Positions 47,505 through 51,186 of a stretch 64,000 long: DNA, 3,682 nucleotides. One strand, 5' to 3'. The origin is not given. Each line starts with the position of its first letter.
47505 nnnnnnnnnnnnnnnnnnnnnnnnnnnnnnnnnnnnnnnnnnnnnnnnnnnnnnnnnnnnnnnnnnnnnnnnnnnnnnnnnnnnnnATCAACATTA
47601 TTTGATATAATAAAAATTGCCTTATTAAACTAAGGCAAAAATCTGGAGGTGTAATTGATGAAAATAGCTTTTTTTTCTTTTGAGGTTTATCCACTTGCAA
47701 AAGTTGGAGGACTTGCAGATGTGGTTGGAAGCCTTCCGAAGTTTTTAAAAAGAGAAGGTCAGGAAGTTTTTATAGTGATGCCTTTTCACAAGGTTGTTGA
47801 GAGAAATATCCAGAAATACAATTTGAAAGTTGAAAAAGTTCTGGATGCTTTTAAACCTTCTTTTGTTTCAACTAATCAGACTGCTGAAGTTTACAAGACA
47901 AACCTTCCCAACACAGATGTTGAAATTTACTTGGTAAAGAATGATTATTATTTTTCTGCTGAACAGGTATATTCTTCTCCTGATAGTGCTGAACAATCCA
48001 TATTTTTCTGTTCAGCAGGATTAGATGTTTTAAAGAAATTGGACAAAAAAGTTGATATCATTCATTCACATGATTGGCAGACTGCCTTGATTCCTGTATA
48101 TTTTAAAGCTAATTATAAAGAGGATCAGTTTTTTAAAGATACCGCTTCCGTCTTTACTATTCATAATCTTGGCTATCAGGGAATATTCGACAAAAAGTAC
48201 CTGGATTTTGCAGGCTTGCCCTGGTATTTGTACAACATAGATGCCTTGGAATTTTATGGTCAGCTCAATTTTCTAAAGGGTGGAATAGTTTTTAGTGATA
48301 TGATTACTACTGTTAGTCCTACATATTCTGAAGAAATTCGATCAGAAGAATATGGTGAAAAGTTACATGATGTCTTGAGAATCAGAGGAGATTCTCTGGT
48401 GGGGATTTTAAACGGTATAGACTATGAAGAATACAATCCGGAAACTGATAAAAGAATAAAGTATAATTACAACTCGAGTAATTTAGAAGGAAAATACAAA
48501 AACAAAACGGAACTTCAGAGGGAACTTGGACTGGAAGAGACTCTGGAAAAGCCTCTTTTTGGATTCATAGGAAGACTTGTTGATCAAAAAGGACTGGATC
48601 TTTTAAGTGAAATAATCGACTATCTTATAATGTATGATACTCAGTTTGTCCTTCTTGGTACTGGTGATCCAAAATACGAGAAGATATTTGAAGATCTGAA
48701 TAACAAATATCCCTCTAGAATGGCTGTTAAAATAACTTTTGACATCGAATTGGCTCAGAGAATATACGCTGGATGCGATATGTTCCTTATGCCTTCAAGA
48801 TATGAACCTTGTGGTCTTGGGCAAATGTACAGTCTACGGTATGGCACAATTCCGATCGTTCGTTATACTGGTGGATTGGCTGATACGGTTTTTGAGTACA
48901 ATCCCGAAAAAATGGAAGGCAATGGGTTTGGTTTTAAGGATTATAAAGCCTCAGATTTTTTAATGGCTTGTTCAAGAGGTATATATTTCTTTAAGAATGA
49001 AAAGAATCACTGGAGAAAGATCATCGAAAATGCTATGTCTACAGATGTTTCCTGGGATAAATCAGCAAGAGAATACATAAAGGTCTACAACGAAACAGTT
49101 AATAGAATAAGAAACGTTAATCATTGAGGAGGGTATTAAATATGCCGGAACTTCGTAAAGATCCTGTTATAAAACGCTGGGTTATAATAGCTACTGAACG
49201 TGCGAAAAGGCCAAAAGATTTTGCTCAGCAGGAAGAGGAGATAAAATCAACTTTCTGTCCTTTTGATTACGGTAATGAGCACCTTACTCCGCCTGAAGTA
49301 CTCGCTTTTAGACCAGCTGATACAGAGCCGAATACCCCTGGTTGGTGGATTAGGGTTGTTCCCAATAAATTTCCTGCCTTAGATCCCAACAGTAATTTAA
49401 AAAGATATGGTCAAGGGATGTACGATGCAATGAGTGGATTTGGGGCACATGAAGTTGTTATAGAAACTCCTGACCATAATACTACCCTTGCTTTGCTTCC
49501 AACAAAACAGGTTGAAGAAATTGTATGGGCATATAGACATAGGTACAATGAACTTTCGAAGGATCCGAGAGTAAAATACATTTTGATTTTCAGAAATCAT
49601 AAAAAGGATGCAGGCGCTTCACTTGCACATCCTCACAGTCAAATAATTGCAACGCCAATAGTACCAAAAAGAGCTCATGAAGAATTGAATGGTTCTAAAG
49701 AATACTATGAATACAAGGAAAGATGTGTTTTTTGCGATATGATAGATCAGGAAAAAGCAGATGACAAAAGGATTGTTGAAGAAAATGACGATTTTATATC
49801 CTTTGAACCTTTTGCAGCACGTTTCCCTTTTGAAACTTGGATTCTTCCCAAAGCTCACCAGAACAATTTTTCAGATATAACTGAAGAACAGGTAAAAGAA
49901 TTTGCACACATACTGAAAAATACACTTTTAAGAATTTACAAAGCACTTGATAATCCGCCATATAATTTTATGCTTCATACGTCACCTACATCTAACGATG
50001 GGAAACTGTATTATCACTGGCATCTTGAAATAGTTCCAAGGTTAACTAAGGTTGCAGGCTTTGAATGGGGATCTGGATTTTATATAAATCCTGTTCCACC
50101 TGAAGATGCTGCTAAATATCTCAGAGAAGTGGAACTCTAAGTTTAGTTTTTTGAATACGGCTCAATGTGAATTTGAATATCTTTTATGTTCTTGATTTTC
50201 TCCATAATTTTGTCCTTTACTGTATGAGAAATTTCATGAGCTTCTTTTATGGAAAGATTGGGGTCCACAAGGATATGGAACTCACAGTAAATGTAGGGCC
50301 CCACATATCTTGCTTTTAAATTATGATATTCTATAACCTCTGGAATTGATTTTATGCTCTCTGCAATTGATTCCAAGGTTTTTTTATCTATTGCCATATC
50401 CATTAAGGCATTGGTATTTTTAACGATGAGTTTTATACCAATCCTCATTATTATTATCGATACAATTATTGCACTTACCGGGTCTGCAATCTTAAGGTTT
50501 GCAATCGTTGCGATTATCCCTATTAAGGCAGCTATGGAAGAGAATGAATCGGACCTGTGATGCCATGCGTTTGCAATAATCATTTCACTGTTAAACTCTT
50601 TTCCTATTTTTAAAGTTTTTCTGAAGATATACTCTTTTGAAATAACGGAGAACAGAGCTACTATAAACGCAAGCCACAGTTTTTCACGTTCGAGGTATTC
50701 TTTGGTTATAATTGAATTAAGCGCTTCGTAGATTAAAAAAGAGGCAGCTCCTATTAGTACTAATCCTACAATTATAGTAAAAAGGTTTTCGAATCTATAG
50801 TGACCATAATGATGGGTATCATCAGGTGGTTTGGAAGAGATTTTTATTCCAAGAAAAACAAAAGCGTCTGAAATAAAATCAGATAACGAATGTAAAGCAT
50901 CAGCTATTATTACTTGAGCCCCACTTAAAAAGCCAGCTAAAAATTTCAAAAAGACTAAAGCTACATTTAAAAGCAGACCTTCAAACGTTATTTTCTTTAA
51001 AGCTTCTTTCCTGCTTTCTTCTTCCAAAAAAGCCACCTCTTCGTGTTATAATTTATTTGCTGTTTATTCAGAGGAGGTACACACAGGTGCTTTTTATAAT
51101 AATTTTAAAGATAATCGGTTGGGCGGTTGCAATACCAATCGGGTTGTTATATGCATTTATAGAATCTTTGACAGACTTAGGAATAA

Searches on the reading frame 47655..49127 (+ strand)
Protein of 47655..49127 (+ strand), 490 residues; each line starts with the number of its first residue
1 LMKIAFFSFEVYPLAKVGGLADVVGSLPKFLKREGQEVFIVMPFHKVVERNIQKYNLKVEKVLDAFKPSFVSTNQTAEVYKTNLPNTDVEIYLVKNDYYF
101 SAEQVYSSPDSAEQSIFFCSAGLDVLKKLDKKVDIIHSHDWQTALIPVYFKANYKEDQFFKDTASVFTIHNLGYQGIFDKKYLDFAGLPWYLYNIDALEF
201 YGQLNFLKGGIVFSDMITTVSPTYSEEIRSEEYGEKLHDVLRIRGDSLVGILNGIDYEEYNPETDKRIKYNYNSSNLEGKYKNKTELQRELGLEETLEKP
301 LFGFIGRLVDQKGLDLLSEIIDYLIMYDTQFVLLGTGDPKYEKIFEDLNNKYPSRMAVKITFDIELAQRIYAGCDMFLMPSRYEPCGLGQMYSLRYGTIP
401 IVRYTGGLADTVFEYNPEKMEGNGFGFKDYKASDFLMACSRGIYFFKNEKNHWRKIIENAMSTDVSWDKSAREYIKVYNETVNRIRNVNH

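Call 5: search_protein_families(library=pfam, proteins=[window:47655-49127:+], max_evalue=0.1)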
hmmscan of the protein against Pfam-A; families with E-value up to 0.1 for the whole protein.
window:47655-49127:+ (490 aa): 4 families
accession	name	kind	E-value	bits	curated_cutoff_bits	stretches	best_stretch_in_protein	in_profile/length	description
PF08323.17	Glyco_transf_5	-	5.4e-80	269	22.7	1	3-242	1-238/239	Starch synthase catalytic domain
PF00534.26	Glycos_transf_1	-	3.2e-13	50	26.4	1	297-435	13-148/172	Glycosyl transferases group 1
PF13692.12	Glyco_trans_1_4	-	2.4e-10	41.2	27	1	300-412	2-115/142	Glycosyl transferases group 1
PF13439.12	Glyco_transf_4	-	1.4e-05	25.6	28.5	1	101-230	43-150/170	Glycosyltransferase Family 4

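Call 6: search_protein_families(library=ncbifam, proteins=[window:47655-49127:+], max_evalue=0.1)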
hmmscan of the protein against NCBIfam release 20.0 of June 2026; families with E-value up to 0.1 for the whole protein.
window:47655-49127:+ (490 aa): 20 families
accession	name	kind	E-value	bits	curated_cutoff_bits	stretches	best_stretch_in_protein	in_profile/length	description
TIGR02095.1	glgA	subfamily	1.7e-176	587.6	328.45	1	2-480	1-476/477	glycogen/starch synthase, ADP-glucose type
NF001898.0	PRK00654.1-1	equivalog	2.6e-166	554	603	1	2-482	1-476/477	glycogen synthase GlgA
NF001903.0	PRK00654.2-2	equivalog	8.5e-152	506.1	616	1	2-483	1-480/482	glycogen synthase GlgA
NF001900.0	PRK00654.1-3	equivalog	1.3e-139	465.7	509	1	2-484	1-457/481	glycogen synthase GlgA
NF001899.0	PRK00654.1-2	equivalog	4.5e-137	457.3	459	1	2-482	1-476/478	glycogen synthase GlgA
NF001905.0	PRK00654.2-4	subfamily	2.1e-120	402.6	560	1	2-480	1-485/489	glycogen synthase GlgA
NF010699.0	PRK14099.1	equivalog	1.1e-116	390.2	762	1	7-484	9-482/485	glycogen synthase GlgA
NF001906.0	PRK00654.2-5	equivalog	1.6e-102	344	870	1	2-483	6-485/485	glycogen synthase GlgA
NF001901.0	PRK00654.1-5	equivalog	2e-100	336.7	649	1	3-486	25-496/502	glycogen synthase GlgA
NF001902.0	PRK00654.2-1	equivalog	2.1e-99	333.3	845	1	4-480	3-488/492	glycogen synthase GlgA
NF010698.0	PRK14098.1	equivalog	4.9e-98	328.9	754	1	2-482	6-487/489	starch synthase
NF001904.0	PRK00654.2-3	equivalog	5.1e-76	256.3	577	1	2-480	1-473/475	glycogen synthase GlgA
TIGR02149.1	glgA_Coryne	subfamily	9.9e-11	41.4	302.4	1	268-480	171-389/391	glycogen synthase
NF038295.1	EPS_HpsP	equivalog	2e-07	30.4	550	1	281-480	191-386/388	hormogonium polysaccharide biosynthesis glycosyltransferase HpsP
TIGR04157.1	glyco_rSAM_CFB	subfamily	1.3e-06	27.6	400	1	280-412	210-339/406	TIGR04157 family glycosyltransferase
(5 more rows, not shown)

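Call 34: list_cluster_members(proteins=[window:47655-49127:+, window:44219-45604:+, window:52130-53605:-, window:38185-39270:-])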
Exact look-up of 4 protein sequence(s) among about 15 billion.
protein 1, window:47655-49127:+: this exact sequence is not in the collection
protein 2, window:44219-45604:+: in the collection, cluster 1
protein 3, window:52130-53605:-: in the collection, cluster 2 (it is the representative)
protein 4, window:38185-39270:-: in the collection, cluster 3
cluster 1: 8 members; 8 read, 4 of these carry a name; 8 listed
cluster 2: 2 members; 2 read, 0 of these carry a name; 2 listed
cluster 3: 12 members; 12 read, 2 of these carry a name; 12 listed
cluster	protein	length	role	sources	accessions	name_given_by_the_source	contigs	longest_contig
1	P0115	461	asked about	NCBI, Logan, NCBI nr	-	-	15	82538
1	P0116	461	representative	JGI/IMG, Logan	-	uncharacterized membrane protein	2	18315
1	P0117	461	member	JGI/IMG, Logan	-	uncharacterized membrane protein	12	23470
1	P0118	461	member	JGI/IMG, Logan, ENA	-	uncharacterized membrane protein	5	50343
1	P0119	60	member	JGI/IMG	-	-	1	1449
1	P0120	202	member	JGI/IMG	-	uncharacterized membrane protein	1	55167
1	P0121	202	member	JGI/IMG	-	-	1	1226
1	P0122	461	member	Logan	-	-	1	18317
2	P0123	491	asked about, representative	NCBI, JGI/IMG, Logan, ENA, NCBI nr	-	-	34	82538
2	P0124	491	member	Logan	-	-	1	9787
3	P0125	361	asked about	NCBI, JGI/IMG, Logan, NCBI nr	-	-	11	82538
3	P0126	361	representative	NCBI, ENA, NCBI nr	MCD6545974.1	MAG: BMP family ABC transporter substrate-binding protein [Thermotogae bacterium] | BMP family ABC transporter substrate-binding protein [Thermotogota bacterium]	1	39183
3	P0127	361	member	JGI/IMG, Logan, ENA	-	basic membrane protein A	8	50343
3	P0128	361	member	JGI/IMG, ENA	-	-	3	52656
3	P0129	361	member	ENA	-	-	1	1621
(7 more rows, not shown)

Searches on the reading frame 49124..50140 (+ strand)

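Call 5: search_protein_families(library=pfam, proteins=[window:49124-50140:+], max_evalue=0.1)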
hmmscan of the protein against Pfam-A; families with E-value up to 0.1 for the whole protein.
window:49124-50140:+ (338 aa): 7 families
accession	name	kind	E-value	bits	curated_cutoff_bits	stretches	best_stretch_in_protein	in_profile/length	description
PF01087.27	GalP_UDP_transf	-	2.6e-21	77.3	22.1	1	8-181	12-184/184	Galactose-1-phosphate uridyl transferase, N-terminal domain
PF02744.22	GalP_UDP_tr_C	-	1.3e-13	51.4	29.2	1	192-303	6-119/165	Galactose-1-phosphate uridyl transferase, C-terminal domain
PF16268.10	DUF4921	-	9.3e-13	48.3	28.5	1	145-329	216-389/425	Domain of unknown function (DUF4921)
PF16285.10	DUF4931_N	-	1.9e-06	28.4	24.1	1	110-176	54-120/124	Domain of unknown function (DUF4931) N-terminal domain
PF11969.13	DcpS_C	-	0.00031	21.6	24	1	200-303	1-99/114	Scavenger mRNA decapping enzyme C-term binding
PF01230.28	HIT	-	0.0036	18.4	21.5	1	213-306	4-95/98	HIT domain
PF19327.4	Ap4A_phos_N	-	0.017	15.1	23.1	1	154-184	137-167/177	Ap4A phosphorylase N-terminal domain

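Call 6: search_protein_families(library=ncbifam, proteins=[window:49124-50140:+], max_evalue=0.1)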
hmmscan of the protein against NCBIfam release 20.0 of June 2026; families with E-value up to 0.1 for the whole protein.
window:49124-50140:+ (338 aa): 4 families
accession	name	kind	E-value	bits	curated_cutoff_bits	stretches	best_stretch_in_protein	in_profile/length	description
NF008724.0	PRK11720.1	equivalog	2.1e-49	168.5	448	1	6-312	8-308/348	UDP-glucose--hexose-1-phosphate uridylyltransferase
TIGR00209.1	galT_1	equivalog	9.4e-42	143.2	102.1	1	8-311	11-308/349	galactose-1-phosphate uridylyltransferase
NF045834.1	M_plasma_HinT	exception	0.00064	20.6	130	1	202-305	1-100/102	histidine triad protein HinT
NF052622.1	ATPAdlTfActino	equivalog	0.021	14.3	290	1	238-312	75-148/176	ATP adenylyltransferase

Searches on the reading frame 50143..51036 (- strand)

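Call 16: search_protein_families(library=pfam, proteins=[window:50143-51036:-], max_evalue=0.00001)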
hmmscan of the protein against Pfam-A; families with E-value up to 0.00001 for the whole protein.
window:50143-51036:- (297 aa): 2 families
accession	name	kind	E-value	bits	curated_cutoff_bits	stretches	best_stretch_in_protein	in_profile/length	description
PF01545.26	Cation_efflux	-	9.7e-48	163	26.6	1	21-212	5-198/198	Cation efflux family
PF16916.11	ZT_dimer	-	1.4e-24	86.3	26.7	1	217-294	2-78/78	Dimerisation domain of Zinc Transporter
